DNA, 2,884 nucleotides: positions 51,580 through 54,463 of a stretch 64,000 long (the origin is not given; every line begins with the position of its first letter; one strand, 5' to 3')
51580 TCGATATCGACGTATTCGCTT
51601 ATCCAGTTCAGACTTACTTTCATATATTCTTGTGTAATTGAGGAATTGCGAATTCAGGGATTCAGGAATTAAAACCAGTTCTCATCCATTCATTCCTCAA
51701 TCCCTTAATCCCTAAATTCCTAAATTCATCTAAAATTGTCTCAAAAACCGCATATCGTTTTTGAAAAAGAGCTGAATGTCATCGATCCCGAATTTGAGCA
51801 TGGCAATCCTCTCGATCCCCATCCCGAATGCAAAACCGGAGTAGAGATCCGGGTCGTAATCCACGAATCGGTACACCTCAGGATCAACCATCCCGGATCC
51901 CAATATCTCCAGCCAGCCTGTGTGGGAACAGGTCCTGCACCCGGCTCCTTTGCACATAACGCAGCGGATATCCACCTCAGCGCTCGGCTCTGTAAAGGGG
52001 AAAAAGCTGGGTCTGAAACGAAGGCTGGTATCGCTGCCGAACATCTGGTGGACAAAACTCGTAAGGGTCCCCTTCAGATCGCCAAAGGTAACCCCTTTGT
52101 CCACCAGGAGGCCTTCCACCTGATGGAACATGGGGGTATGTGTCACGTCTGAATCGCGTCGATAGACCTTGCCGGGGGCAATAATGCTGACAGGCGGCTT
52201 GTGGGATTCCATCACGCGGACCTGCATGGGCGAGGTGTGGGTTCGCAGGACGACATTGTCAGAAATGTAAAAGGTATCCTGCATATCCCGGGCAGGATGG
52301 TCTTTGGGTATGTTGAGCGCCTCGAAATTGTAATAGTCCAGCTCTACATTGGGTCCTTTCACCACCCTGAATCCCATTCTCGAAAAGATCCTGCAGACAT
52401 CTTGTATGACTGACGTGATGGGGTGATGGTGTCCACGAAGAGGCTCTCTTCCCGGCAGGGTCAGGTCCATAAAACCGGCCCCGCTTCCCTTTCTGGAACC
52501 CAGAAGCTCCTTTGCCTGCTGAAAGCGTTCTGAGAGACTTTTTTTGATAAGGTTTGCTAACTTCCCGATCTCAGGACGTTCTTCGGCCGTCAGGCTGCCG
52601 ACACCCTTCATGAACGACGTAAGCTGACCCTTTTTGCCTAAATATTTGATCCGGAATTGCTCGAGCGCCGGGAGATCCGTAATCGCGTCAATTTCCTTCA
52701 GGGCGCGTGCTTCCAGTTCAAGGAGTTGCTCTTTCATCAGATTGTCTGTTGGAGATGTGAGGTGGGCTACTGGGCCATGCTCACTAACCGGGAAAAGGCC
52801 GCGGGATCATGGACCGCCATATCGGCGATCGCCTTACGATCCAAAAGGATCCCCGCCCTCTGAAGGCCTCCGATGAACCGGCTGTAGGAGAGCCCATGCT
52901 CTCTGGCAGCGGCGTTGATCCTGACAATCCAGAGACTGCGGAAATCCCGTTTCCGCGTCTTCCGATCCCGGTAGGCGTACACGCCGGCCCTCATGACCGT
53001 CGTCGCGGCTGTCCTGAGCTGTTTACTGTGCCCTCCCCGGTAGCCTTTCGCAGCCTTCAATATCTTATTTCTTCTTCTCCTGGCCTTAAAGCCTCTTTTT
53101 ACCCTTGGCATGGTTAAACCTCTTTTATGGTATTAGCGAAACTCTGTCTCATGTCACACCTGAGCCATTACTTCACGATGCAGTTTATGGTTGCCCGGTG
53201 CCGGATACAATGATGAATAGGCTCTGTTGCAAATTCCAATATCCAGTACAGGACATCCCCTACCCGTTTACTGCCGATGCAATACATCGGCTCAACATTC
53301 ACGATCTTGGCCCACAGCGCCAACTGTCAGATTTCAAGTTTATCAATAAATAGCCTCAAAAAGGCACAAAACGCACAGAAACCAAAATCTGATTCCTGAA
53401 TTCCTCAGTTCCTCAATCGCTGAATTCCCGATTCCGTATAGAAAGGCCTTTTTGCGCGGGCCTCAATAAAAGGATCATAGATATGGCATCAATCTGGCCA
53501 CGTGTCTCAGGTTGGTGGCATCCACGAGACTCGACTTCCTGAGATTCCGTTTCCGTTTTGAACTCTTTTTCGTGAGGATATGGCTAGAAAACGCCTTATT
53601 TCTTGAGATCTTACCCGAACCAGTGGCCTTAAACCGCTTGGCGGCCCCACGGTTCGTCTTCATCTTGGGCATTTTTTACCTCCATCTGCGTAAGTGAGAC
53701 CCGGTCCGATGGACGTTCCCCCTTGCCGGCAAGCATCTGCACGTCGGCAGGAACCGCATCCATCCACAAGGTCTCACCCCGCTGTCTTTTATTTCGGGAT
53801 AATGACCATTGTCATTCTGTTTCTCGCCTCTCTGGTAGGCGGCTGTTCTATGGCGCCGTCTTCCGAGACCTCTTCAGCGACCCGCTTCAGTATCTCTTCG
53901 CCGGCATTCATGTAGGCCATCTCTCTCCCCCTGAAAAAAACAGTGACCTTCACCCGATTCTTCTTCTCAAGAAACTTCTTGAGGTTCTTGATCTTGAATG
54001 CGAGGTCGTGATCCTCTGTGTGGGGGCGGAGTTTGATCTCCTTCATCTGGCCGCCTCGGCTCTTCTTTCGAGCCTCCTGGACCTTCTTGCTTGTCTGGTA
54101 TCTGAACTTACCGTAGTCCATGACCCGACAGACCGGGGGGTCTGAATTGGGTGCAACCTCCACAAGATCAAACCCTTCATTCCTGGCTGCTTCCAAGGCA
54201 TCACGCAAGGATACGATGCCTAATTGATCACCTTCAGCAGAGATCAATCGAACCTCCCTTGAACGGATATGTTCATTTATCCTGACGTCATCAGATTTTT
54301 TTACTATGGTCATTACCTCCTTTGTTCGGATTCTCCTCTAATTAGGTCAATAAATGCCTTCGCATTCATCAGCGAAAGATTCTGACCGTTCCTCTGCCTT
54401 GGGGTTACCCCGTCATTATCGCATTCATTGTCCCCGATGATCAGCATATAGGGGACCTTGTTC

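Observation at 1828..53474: Degenerate 7- and 8-nt tandem word tracts fill almost every spacer, including spacers inside conserved operons (STRR-like)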

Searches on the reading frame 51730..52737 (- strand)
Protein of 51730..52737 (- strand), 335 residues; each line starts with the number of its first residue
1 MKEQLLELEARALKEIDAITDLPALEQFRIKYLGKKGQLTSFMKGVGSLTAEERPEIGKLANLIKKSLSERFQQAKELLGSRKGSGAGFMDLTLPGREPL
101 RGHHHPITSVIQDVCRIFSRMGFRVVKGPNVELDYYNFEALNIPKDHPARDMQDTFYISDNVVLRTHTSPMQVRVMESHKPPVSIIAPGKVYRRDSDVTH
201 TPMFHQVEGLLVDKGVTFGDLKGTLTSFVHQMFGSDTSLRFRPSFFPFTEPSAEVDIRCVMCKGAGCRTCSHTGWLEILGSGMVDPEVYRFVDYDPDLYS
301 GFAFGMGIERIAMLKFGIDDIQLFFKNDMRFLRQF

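Call 13: find_related_loci(query=window:51730-52737:-, collection=genome_contigs, flank=10000)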
Query window:51730-52737:- (335 aa) in genome_contigs; peptide patterns used: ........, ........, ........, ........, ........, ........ (x = any residue, [..] = any of these).
600 stretches matched a pattern (row limit reached: there are more); 599 encode a relative of the query (tblastn E <= 1e-3); the best 80 are kept; 80 distinct loci.
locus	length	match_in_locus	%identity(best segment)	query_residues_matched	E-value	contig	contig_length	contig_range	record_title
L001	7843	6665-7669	78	1-335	0e+0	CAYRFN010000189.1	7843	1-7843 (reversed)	MAG TPA_asm: uncultured Desulfobacteraceae bacterium isolate SRP323688_co1_105 genome assembly, contig: NODE_13382_lengt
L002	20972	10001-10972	66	12-335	1e-149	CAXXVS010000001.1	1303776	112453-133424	MAG: Desulfobacterales bacterium isolate 5e2e11cb-0a29-41e5-9cec-673f41953d49 genome assembly, contig: contig_1, whole g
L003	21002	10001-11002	64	1-335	1e-148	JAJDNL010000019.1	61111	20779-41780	MAG: Deltaproteobacteria bacterium isolate ALJrbin.32 k141_6879630, whole genome shotgun sequence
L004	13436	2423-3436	61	1-335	1e-147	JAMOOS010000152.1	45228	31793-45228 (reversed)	MAG: Desulfuromonadaceae bacterium isolate 4559-240_maxbin2_scaf2bin.118 4559-240_scaffold_293_c1, whole genome shotgun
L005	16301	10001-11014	60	1-335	2e-147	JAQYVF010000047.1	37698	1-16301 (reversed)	MAG: Desulfocapsa sp. isolate Sva_acohol_bin16 k141_946530_length_37698_cov_227.3298, whole genome shotgun sequence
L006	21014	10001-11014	62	1-335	2e-146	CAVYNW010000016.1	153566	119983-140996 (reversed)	MAG: uncultured delta proteobacterium isolate MFD05684.bin.2.277 genome assembly, contig: contig_48763, whole genome sho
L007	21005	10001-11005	61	1-335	3e-146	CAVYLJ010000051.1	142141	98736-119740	MAG: uncultured delta proteobacterium isolate MFD01299.bin.2.76 genome assembly, contig: contig_8581, whole genome shotg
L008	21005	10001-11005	62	1-335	6e-146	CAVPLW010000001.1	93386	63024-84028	MAG: uncultured delta proteobacterium isolate MFD09964.bin.3.171 genome assembly, contig: contig_10818, whole genome sho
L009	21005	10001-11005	62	1-335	7e-146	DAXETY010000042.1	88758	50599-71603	MAG TPA_asm: Desulfobacterales bacterium isolate cl_S6C574 S6Ck119_308052, whole genome shotgun sequence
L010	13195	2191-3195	63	1-335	1e-145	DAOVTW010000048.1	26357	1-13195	MAG TPA_asm: Desulfobacteraceae bacterium isolate CSMAG_1663 CSMAG_1663_k141_674947_length_26357_cov_20.0362, whole geno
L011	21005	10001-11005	62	1-335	1e-145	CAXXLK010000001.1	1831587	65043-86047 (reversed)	MAG: Desulfobacterales bacterium isolate c905b435-fdb9-4221-98b7-76b06078fb47 genome assembly, contig: contig_1, whole g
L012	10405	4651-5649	62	3-335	2e-145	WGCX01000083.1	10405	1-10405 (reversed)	MAG: Desulfobacteraceae bacterium isolate S145_18 k151_167696, whole genome shotgun sequence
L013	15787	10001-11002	63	1-335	2e-145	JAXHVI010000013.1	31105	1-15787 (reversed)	MAG: Thermodesulfobacteriota bacterium isolate MAG73_tar_biofilm MAG73_13, whole genome shotgun sequence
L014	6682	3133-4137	61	1-335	4e-145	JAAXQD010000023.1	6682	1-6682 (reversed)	MAG: Desulfobacterales bacterium isolate MAG-BB-01-B scaffold_1717, whole genome shotgun sequence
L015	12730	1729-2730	62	1-335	1e-144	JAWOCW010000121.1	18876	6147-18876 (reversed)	MAG: Desulfosudaceae bacterium isolate BLK5-1.bin.8 k191_1913812, whole genome shotgun sequence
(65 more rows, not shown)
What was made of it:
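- On Cyanobacterial STRR: The host is Desulfobacterales-like, with the best pheS relatives being Desulfobacteraceae MAGs (call 13).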

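Call 27: find_encoding_contigs(protein=window:51730-52737:-, flank=10000, max_places=10)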
Protein window:51730-52737:- (335 aa): 1 contig read that carries it; 1 place shown.
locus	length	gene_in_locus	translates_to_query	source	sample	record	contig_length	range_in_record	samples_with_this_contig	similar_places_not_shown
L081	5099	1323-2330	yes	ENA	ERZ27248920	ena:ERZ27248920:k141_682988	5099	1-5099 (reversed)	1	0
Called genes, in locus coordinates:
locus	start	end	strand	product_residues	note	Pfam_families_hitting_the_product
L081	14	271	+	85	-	PF00707:IF3_C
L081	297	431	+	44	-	-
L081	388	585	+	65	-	PF01632:Ribosomal_L35p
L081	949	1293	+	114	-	PF00453:Ribosomal_L20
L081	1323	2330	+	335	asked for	PF02912:Phe_tRNA-synt_N, PF01409:tRNA-synt_2d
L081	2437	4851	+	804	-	PF01588:tRNA_bind, PF03483:B3_4, PF03484:B5, PF17759:tRNA_synthFbeta, PF03147:FDX-ACB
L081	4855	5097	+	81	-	?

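Call 29: find_related_loci(query=window:51730-52737:-, collection=metagenome_contigs, flank=10000)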
Query window:51730-52737:- (335 aa) in metagenome_contigs; peptide patterns used: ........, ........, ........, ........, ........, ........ (x = any residue, [..] = any of these).
600 stretches matched a pattern (row limit reached: there are more); 598 encode a relative of the query (tblastn E <= 1e-3); the best 80 are kept; 80 distinct loci.
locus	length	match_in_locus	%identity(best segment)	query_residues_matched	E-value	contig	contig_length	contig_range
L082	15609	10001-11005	84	1-335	0e+0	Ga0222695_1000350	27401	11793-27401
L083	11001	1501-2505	73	1-335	8e-178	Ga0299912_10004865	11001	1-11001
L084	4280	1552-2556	69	1-335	6e-168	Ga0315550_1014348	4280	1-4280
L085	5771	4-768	87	81-335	9e-156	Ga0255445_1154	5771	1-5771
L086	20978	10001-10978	67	10-335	2e-153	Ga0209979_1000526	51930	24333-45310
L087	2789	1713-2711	68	4-335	4e-159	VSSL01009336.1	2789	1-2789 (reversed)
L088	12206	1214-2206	64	3-335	2e-148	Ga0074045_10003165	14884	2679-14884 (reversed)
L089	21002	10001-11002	63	3-335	1e-148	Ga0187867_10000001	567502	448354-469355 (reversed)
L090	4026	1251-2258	61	1-335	6e-151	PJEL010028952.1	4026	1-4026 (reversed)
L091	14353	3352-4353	64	1-335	2e-146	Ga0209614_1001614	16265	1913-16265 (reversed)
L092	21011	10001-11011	61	1-335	5e-146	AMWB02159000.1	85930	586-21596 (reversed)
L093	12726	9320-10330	61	1-335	3e-146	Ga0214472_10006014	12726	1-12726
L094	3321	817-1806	63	4-335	3e-151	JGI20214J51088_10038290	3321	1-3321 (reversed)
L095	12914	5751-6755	62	1-335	3e-145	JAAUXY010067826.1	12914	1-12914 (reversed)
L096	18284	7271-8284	62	1-335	4e-145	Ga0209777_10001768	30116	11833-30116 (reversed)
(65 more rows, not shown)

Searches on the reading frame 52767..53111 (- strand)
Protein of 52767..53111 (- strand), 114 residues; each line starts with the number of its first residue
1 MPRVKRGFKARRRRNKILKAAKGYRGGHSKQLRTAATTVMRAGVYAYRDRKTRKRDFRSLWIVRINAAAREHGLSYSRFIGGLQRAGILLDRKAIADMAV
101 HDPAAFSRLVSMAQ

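Call 16: search_protein_families(library=ncbifam, proteins=[window:52767-53111:-], max_evalue=0.00001)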
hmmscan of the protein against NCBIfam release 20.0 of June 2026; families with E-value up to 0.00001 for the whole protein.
window:52767-53111:- (114 aa): 3 families
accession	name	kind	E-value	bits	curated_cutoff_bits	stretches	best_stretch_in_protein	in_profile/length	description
TIGR01032.1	rplT_bact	equivalog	6.3e-46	155.3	65.65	1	1-113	1-113/114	50S ribosomal protein L20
NF011109.0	PRK14537.1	equivalog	3.9e-35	121.6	187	1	11-113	11-113/232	50S ribosomal protein L20/unknown domain fusion protein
NF051450.1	50S_L20_sunset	exception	6.1e-32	111.6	375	1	1-113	1-113/219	50S ribosomal protein L20, sunset domain variant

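Call 41: find_encoding_contigs(protein=window:52767-53111:-, flank=10000, max_places=10)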
Protein window:52767-53111:- (114 aa): 18 contigs read that carry it; 10 places shown.
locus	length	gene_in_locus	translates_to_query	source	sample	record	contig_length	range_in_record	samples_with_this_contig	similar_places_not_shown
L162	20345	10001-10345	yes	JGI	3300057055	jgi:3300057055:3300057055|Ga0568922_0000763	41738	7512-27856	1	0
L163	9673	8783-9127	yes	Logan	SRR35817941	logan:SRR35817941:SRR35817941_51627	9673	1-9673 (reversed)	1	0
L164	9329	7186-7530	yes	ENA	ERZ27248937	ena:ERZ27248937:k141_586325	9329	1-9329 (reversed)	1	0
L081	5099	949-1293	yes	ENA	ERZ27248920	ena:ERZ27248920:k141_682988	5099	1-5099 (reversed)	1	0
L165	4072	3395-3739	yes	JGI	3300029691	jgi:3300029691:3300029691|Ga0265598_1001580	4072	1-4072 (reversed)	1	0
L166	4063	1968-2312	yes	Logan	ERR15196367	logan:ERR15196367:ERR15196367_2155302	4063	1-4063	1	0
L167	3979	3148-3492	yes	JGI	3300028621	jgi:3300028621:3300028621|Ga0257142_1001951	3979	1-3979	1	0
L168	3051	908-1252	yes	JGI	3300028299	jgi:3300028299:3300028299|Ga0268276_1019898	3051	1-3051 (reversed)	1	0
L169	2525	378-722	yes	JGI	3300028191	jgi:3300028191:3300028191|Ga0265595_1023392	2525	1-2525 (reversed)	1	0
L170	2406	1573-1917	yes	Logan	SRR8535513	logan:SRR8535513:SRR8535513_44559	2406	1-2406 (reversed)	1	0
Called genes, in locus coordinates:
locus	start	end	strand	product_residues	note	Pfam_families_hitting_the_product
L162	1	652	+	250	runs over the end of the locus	PF02361:CbiQ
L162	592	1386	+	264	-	PF00005:ABC_tran, PF02463:SMC_N (faint), PF13304:AAA_21 (faint)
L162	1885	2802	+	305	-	PF00582:Usp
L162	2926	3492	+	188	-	PF00571:CBS (faint)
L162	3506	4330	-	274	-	PF13476:AAA_23 (weak), PF00005:ABC_tran, PF02463:SMC_N (weak), PF13304:AAA_21 (weak)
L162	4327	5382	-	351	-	PF01032:FecCD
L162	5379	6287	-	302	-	PF01497:Peripla_BP_2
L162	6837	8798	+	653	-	PF07973:tRNA_SAD, PF00587:tRNA-synt_2b, PF03129:HGTP_anticodon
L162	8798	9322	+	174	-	PF05198:IF3_N, PF00707:IF3_C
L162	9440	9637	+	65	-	PF01632:Ribosomal_L35p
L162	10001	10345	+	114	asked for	PF00453:Ribosomal_L20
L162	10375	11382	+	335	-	PF02912:Phe_tRNA-synt_N, PF01409:tRNA-synt_2d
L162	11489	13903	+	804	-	PF01588:tRNA_bind, PF03483:B3_4, PF03484:B5, PF17759:tRNA_synthFbeta, PF03147:FDX-ACB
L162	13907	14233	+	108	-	PF13411:MerR_1, PF00376:MerR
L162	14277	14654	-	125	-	PF00216:Bac_DNA_binding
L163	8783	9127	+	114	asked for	PF00453:Ribosomal_L20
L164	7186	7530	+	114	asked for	PF00453:Ribosomal_L20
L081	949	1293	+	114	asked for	PF00453:Ribosomal_L20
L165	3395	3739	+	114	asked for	PF00453:Ribosomal_L20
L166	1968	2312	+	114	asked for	PF00453:Ribosomal_L20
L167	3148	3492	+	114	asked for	PF00453:Ribosomal_L20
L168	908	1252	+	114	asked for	PF00453:Ribosomal_L20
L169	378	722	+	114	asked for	PF00453:Ribosomal_L20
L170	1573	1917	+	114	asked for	PF00453:Ribosomal_L20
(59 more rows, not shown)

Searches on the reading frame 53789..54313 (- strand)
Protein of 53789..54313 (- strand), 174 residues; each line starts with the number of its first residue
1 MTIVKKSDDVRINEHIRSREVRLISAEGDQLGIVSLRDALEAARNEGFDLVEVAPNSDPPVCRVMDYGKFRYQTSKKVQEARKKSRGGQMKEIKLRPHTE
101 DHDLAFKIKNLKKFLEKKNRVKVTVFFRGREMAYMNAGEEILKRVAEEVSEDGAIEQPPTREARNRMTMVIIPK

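Call 16: search_protein_families(library=ncbifam, proteins=[window:53789-54313:-], max_evalue=0.00001)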
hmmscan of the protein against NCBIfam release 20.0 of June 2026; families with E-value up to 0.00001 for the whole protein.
window:53789-54313:- (174 aa): 1 family
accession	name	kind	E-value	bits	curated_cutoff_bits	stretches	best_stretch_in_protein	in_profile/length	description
TIGR00168.2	infC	equivalog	1.3e-62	210.6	60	1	7-174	2-168/170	translation initiation factor IF-3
